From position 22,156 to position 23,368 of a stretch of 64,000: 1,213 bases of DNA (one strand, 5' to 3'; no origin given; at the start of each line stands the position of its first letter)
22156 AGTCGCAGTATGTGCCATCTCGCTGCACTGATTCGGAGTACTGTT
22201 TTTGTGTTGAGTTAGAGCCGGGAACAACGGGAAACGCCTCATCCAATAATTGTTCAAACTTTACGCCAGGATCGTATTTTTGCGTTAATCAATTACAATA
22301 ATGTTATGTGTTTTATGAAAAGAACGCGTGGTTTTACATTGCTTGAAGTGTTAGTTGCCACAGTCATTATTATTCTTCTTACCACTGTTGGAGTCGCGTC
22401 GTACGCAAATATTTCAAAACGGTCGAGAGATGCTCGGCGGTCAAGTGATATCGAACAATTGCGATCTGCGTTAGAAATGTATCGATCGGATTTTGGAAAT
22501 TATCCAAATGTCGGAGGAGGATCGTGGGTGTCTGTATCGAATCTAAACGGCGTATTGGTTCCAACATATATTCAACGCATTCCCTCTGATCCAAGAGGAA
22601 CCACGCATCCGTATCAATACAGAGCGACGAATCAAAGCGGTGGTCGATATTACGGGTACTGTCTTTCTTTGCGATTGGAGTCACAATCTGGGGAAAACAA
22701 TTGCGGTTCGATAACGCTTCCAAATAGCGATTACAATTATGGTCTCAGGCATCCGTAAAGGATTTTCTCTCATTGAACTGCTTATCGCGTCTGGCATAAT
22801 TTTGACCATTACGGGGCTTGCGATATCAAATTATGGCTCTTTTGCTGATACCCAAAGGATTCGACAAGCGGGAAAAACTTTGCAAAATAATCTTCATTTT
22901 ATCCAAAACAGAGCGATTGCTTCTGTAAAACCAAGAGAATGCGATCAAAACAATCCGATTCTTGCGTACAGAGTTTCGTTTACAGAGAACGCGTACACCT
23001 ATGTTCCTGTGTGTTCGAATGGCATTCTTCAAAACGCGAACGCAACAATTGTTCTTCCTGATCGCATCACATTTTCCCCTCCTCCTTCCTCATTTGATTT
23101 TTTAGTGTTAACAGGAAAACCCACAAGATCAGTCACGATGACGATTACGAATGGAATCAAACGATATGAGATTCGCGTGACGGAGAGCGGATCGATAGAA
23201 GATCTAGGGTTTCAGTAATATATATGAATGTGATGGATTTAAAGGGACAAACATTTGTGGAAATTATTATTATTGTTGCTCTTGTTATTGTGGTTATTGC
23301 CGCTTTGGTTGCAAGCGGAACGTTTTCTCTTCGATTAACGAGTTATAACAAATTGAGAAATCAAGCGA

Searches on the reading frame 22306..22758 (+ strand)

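Call 77: search_protein_families(library=pfam, proteins=[window:22306-22758:+], max_evalue=0.01)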
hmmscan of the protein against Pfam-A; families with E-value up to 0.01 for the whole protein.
window:22306-22758:+ (150 aa): 2 families
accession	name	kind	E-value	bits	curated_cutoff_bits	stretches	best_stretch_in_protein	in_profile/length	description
PF08334.16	T2SSG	-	1e-06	29.2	21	1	38-112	7-83/108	Type II secretion system (T2SS), protein G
PF07963.17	N_methyl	-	3.9e-06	26.6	21.2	1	4-28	1-25/27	Prokaryotic N-terminal methylation motif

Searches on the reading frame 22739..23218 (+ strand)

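Call 77: search_protein_families(library=pfam, proteins=[window:22739-23218:+], max_evalue=0.01)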
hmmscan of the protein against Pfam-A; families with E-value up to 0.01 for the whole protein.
window:22739-23218:+ (159 aa): 1 family
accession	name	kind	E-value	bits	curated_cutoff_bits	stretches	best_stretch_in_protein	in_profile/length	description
PF07963.17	N_methyl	-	0.00036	20.4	21.2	1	6-28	4-26/27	Prokaryotic N-terminal methylation motif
